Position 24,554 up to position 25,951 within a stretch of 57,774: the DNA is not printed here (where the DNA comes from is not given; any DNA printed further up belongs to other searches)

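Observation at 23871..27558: HDOD protein and a full-length PilT-family ATPase sit at the head of the flbD-motA-motB flagellar motor unit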

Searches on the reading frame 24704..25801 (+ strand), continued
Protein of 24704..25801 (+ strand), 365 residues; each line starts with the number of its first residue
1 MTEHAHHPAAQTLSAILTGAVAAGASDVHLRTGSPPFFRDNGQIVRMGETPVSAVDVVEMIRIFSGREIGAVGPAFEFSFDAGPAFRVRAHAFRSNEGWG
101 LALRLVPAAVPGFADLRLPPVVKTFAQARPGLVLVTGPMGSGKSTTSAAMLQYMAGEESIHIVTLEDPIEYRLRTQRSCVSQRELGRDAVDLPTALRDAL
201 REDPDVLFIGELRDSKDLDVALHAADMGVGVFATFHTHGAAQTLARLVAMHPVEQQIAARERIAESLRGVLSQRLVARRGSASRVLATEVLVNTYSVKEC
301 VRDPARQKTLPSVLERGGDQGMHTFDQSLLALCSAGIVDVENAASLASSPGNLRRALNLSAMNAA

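Call 43: find_related_loci(query=A1, collection=metagenome_contigs, flank=10000)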
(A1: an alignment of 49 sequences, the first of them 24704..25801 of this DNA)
Query A1 (365 aa) in metagenome_contigs; peptide patterns used: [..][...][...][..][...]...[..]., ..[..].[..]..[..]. (x = any residue, [..] = any of these).
600 stretches matched a pattern (row limit reached: there are more); 428 encode a relative of the query (tblastn E <= 1e-3); the best 80 are kept; 80 distinct loci.
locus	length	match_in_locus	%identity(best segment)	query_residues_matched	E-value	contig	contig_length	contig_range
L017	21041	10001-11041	38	10-353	6e-70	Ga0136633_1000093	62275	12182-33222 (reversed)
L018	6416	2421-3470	36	9-353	4e-69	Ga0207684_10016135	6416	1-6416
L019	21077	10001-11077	38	7-365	3e-69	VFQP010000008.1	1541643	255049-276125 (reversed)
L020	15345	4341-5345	39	10-343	3e-69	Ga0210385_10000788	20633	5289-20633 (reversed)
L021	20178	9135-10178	39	12-354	1e-68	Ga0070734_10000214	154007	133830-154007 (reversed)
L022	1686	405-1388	40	25-350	2e-71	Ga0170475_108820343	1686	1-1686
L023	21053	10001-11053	38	9-357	2e-67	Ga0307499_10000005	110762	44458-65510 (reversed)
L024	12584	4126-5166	37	13-357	1e-67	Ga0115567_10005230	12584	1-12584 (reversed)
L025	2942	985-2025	37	12-357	1e-67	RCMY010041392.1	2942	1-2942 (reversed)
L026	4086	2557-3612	36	8-354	3e-67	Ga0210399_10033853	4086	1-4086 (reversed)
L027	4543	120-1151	37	13-354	8e-67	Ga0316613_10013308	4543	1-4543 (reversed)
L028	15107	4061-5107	37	13-358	9e-67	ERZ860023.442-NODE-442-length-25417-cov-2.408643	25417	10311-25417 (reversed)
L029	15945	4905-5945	37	13-357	1e-66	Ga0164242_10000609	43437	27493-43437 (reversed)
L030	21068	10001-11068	38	3-354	5e-66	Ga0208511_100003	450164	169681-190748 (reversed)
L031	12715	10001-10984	38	13-338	8e-66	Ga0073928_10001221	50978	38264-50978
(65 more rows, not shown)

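Call 46: find_encoding_contigs(protein=P0085, flank=10000, max_places=1)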
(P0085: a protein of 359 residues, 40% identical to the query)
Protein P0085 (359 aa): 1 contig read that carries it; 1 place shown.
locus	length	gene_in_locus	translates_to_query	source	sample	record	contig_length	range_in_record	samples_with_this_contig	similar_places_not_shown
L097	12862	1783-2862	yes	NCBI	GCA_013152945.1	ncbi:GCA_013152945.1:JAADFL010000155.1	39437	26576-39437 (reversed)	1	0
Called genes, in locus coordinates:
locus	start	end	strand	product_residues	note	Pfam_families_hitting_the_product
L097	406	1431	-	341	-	PF07885:Ion_trans_2, PF01262:AlaDh_PNT_C (faint), PF02254:TrkA_N, PF02080:TrkA_C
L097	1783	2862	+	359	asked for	PF00437:T2SSE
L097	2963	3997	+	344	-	PF00990:GGDEF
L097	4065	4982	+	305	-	PF08668:HDOD, PF01966:HD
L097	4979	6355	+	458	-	PF00512:HisKA, PF02518:HATPase_c, PF00072:Response_reg, PF23198:PDE8A_N (weak)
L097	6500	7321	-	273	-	PF07238:PilZ (faint)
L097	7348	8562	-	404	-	PF10609:ParA, PF01656:CbiA, PF02374:ArsA_ATPase (faint), PF13614:AAA_31 (weak)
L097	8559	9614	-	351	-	PF13487:HD_5, PF01966:HD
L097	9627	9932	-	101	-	-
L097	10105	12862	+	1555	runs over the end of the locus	PF08241:Methyltransf_11 (weak), PF13489:Methyltransf_23 (weak), PF13847:Methyltransf_31 (weak), PF00534:Glycos_transf_1, PF13692:Glyco_trans_1_4, PF13524:Glyco_trans_1_2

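Call 62: list_cluster_members(proteins=[P0001, P0002, P0007, P0013, P0029, P0058, P0069, P0045, P0026, P0050])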
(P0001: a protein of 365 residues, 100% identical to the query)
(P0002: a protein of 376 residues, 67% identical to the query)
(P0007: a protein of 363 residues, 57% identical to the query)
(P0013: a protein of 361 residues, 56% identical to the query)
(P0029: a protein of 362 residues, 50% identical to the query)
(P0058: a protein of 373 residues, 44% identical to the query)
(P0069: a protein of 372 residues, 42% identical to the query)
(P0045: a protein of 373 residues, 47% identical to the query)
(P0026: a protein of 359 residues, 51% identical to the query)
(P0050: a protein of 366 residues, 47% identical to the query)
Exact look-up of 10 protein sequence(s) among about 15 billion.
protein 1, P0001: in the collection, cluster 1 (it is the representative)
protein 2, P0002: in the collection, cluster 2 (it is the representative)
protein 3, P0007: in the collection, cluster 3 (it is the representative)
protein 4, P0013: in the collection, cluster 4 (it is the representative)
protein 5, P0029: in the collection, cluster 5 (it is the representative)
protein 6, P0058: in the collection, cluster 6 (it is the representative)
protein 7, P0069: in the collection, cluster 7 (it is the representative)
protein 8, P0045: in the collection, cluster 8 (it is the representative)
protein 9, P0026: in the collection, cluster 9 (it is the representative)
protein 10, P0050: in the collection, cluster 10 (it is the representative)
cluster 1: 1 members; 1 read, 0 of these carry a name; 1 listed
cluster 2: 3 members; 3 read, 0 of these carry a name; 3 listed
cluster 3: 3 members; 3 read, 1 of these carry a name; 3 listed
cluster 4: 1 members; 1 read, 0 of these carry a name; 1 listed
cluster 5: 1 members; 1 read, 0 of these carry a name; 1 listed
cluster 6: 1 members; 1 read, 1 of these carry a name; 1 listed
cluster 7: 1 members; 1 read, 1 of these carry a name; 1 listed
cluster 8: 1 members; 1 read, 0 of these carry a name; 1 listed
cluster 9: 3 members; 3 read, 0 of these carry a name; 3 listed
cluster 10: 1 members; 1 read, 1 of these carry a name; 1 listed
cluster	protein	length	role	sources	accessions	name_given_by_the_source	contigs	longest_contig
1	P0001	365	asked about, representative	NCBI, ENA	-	-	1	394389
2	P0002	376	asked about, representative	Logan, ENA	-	-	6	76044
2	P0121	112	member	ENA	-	-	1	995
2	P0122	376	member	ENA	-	-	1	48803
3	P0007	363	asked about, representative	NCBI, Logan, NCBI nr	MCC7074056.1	MAG: Flp pilus assembly complex ATPase component TadA [Deltaproteobacteria bacterium] | Flp pilus assembly complex ATPase component TadA [Deltaproteobacteria bacterium]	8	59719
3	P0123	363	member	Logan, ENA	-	-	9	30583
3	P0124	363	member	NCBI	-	-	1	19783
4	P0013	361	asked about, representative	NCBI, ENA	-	-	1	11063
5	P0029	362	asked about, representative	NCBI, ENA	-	-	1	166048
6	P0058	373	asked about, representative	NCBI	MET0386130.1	MAG: PilT/PilU family type 4a pilus ATPase [Polyangiales bacterium]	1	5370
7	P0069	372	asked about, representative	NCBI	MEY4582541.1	MAG: hypothetical protein RL701_7244 [Pseudomonadota bacterium]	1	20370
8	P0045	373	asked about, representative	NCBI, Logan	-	-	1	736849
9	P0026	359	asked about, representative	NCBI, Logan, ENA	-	-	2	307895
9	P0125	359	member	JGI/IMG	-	-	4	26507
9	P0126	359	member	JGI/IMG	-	-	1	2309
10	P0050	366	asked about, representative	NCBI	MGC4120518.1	MAG: PilT/PilU family type 4a pilus ATPase [Myxococcales bacterium]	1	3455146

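Call 68: find_homologous_proteins(query=A2)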
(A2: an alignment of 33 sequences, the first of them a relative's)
Query A2 (33 sequences) (369 aa, profile of the alignment): 749 proteins with E <= 0.001 among 8000 candidates; the best 120 are listed.
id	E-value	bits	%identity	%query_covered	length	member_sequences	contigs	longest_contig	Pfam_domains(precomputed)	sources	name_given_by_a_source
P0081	1.9e-198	677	62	96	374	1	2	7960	PF00437.27,PF13191.13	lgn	-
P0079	5.1e-198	676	61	97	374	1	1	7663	PF00437.27,PF13191.13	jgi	jgi:twitching motility protein PilT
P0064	1.1e-197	675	62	97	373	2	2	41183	PF00437.27,PF13191.13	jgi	jgi:twitching motility protein PilT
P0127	1.2e-197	674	62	97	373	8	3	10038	PF00437.27,PF13191.13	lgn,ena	-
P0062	2.0e-197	674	60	100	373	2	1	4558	PF00437.27,PF13191.13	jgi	-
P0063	2.4e-197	673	61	97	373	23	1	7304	PF00437.27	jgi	jgi:twitching motility protein PilT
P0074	4.0e-197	673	60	97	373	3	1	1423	PF00437.27,PF13191.13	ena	-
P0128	8.8e-197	672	62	97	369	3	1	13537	PF00437.27,PF13191.13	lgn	-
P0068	1.2e-196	671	61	97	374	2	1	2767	PF00437.27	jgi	jgi:twitching motility protein PilT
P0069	3.8e-196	669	60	97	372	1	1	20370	PF00437.27,PF13191.13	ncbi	ncbi:MAG: hypothetical protein RL701_7244 [Pseudomonadota bacterium]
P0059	5.6e-196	669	62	97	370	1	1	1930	PF00437.27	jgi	jgi:twitching motility protein PilT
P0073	1.3e-195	668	61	97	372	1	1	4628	PF00437.27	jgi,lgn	jgi:twitching motility protein PilT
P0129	3.9e-195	666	63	97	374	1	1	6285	PF00437.27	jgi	jgi:twitching motility protein PilT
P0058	4.7e-195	666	61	97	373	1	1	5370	PF00437.27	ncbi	ncbi:MAG: PilT/PilU family type 4a pilus ATPase [Polyangiales bacterium]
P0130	5.7e-195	666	63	97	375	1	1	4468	PF00437.27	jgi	jgi:twitching motility protein PilT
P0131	6.0e-195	666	61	97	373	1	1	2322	PF00437.27,PF13191.13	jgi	jgi:twitching motility protein PilT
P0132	7.6e-195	665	62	97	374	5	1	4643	PF00437.27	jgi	jgi:twitching motility protein PilT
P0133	1.1e-194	665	61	97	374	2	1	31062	PF00437.27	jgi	jgi:twitching motility protein PilT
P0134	1.9e-194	664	61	96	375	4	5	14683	PF00437.27,PF13191.13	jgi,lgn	jgi:twitching motility protein PilT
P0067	4.0e-194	663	61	97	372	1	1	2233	PF00437.27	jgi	jgi:twitching motility protein PilT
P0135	1.2e-193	661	61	97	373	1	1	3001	PF00437.27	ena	-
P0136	1.8e-193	661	62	97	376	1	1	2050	PF00437.27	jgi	jgi:twitching motility protein PilT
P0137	2.1e-193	660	61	97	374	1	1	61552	PF00437.27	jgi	jgi:twitching motility protein PilT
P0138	2.4e-192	657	63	97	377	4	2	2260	PF00437.27,PF13191.13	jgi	jgi:twitching motility protein PilT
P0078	3.3e-192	657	63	99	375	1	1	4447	PF00437.27,PF13191.13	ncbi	-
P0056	5.6e-192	656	100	100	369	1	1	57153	PF00437.27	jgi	jgi:twitching motility protein PilT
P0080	6.7e-192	656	62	100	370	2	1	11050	PF00437.27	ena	-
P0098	3.5e-191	653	62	96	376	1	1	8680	PF00437.27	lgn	-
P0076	3.8e-191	653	71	98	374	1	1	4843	PF00437.27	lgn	-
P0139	6.2e-191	652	61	97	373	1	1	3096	PF00437.27,PF13191.13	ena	-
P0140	1.2e-190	651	61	96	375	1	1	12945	PF00437.27,PF13191.13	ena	-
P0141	1.4e-190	651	61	96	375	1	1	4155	PF00437.27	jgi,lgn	jgi:twitching motility protein PilT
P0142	1.6e-190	651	61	97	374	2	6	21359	PF00437.27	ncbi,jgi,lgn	jgi:twitching motility protein PilT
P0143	2.2e-190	651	61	97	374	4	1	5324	PF00437.27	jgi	jgi:twitching motility protein PilT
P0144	6.2e-190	649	62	97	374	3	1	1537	PF00437.27,PF13191.13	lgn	-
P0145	7.8e-190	649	60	99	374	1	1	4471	PF00437.27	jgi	jgi:twitching motility protein PilT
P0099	9.9e-190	648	60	98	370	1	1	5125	PF00437.27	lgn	-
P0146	1.2e-189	648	60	96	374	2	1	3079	PF00437.27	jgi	jgi:twitching motility protein PilT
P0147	3.2e-189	647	62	96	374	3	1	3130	PF00437.27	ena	-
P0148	5.1e-189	646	61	96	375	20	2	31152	PF00437.27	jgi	jgi:twitching motility protein PilT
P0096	7.8e-189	645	63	96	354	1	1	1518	PF00437.27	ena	-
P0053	2.5e-188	644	83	100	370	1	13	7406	PF00437.27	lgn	-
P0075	5.7e-188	643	71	100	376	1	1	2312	PF00437.27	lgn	-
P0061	7.6e-188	642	77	98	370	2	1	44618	PF00437.27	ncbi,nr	ncbi:MAG: PilT/PilU family type 4a pilus ATPase [Deltaproteobacteria bacterium]|nr:PilT/PilU family 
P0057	1.1e-187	642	82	97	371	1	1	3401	PF00437.27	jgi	-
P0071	1.6e-187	641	65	98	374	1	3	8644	PF00437.27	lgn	-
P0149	2.8e-187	640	62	98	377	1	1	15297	PF00437.27,PF13191.13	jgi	jgi:twitching motility protein PilT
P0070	1.8e-186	638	70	97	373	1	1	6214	PF00437.27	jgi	jgi:twitching motility protein PilT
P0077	6.2e-186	636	64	95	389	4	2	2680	PF00437.27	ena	-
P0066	7.7e-186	636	66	96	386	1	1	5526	PF00437.27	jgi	-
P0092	2.0e-185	634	64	96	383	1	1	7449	PF00437.27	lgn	-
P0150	6.5e-185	633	65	99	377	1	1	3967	PF00437.27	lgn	-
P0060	1.8e-184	631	67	96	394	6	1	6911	PF00437.27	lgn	-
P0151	7.5e-184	629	63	96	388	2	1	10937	PF00437.27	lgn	-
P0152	1.6e-183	628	63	96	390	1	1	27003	PF00437.27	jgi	jgi:twitching motility protein PilT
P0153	2.1e-183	628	63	100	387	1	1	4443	PF00437.27,PF13191.13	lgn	-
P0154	2.2e-183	628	63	99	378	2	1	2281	PF00437.27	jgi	-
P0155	4.2e-183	627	62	98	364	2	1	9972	PF00437.27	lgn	-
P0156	4.4e-182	623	64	96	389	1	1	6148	PF00437.27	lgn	-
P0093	6.7e-182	623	63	96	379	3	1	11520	PF00437.27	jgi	jgi:twitching motility protein PilT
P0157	6.9e-182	623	65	98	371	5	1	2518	PF00437.27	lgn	-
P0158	9.9e-182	622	64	96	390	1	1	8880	PF00437.27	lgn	-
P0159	1.3e-181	622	63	96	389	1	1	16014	PF00437.27,PF13191.13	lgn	-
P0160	1.7e-181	621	62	96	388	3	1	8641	PF00437.27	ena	-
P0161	1.9e-181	621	64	96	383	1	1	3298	PF00437.27,PF13191.13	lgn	-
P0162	2.0e-181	621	64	96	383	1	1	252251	PF00437.27,PF13191.13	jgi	jgi:twitching motility protein PilT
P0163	2.7e-181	621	64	96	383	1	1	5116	PF00437.27,PF13191.13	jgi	jgi:twitching motility protein PilT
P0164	3.2e-181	620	63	96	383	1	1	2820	PF00437.27,PF13191.13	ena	-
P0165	7.2e-181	619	63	96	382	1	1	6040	PF00437.27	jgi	jgi:twitching motility protein PilT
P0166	7.6e-181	619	61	99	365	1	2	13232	PF00437.27,PF13191.13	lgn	-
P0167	1.4e-180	618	64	96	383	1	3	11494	PF00437.27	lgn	-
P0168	1.4e-180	618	64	96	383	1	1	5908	PF00437.27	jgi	-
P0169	1.5e-180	618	63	96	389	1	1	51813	PF00437.27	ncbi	ncbi:MAG: PilT/PilU family type 4a pilus ATPase [Polyangiales bacterium]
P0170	1.8e-180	618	63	96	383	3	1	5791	PF00437.27,PF13191.13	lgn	-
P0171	2.6e-180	617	63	96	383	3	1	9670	PF00437.27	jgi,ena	-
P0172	2.7e-180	617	65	96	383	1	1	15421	PF00437.27,PF13191.13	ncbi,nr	ncbi:MAG: pilT [Myxococcaceae bacterium]|nr:pilT [Myxococcaceae bacterium]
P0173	5.8e-180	616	62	96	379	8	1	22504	PF00437.27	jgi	-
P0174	8.1e-180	616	62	100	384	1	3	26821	PF00437.27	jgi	jgi:twitching motility protein PilT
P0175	8.6e-180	616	60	98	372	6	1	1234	PF00437.27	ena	-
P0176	9.0e-180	616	67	99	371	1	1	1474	PF00437.27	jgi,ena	-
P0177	9.8e-180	615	63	96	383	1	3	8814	PF00437.27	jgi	jgi:twitching motility protein PilT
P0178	3.1e-179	614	64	99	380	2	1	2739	PF00437.27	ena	-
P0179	3.3e-179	614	63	96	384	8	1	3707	PF00437.27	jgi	jgi:twitching motility protein PilT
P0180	4.8e-179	613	64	96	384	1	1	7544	PF00437.27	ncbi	ncbi:MAG: PilT/PilU family type 4a pilus ATPase [Polyangiales bacterium]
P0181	9.1e-179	612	66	97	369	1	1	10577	PF00437.27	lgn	-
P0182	1.4e-178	612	62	100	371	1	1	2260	PF00437.27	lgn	-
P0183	2.3e-178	611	61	100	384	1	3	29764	PF00437.27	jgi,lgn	jgi:twitching motility protein PilT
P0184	1.4e-176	605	63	97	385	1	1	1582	PF00437.27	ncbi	-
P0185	1.6e-176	605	57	97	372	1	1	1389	PF00437.27,PF13191.13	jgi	jgi:twitching motility protein PilT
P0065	2.5e-176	604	63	96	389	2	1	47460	PF00437.27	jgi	jgi:twitching motility protein PilT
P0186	1.3e-175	602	60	100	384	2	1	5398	PF00437.27,PF13191.13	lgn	-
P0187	2.6e-175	601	63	96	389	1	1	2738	PF00437.27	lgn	-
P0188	4.7e-175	600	64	97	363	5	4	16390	PF00437.27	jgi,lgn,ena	-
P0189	1.9e-174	598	65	100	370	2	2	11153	PF00437.27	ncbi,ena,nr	ncbi:MAG: PilT/PilU family type 4a pilus ATPase [Proteobacteria bacterium]|nr:PilT/PilU family type 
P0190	3.2e-174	597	64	95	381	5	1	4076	PF00437.27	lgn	-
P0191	6.2e-174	596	64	96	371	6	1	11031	PF00437.27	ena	-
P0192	5.0e-173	593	60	99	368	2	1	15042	PF00437.27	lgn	-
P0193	6.3e-173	593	56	96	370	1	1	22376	PF00437.27,PF13191.13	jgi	jgi:twitching motility protein PilT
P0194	8.9e-173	593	60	100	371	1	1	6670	PF00437.27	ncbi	-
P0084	4.7e-172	590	56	98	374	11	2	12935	PF00437.27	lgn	-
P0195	8.5e-172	589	62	98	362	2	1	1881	PF00437.27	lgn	-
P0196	9.1e-172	589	61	97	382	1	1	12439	PF00437.27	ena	-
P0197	9.2e-172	589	56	96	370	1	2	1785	PF00437.27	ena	-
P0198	9.2e-172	589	56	96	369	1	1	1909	PF00437.27,PF13191.13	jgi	jgi:twitching motility protein PilT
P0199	2.3e-171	588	61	96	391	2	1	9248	PF00437.27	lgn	-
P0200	6.0e-171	587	59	99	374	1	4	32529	PF00437.27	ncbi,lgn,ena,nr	ncbi:MAG: PilT/PilU family type 4a pilus ATPase [Myxococcales bacterium]|nr:PilT/PilU family type 4a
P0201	6.9e-171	586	61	97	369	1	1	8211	PF00437.27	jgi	jgi:twitching motility protein PilT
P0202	7.7e-171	586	64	91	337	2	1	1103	PF00437.27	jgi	jgi:twitching motility protein PilT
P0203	2.4e-170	585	60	97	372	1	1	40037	PF00437.27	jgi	jgi:twitching motility protein PilT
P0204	3.6e-170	584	62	96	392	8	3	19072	PF00437.27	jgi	jgi:twitching motility protein PilT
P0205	7.8e-170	583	61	96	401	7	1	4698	PF00437.27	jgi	jgi:twitching motility protein PilT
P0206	1.7e-169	582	61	96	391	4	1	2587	PF00437.27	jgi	jgi:twitching motility protein PilT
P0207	2.0e-169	582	59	96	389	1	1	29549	PF00437.27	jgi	jgi:twitching motility protein PilT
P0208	2.8e-169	581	59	97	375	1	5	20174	PF00437.27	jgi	jgi:twitching motility protein PilT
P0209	4.5e-169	580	62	96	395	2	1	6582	PF00437.27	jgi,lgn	jgi:twitching motility protein PilT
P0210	8.9e-169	579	55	96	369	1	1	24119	PF00437.27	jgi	jgi:twitching motility protein PilT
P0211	1.7e-168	578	63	90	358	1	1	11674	PF00437.27,PF13191.13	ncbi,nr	ncbi:MAG: pilT, partial [Myxococcaceae bacterium]|nr:pilT [Myxococcaceae bacterium]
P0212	2.4e-168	578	59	99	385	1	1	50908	PF00437.27,PF13191.13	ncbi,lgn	-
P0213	2.6e-168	578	62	96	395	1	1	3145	PF00437.27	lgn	-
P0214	3.5e-168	577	61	96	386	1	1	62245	PF00437.27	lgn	-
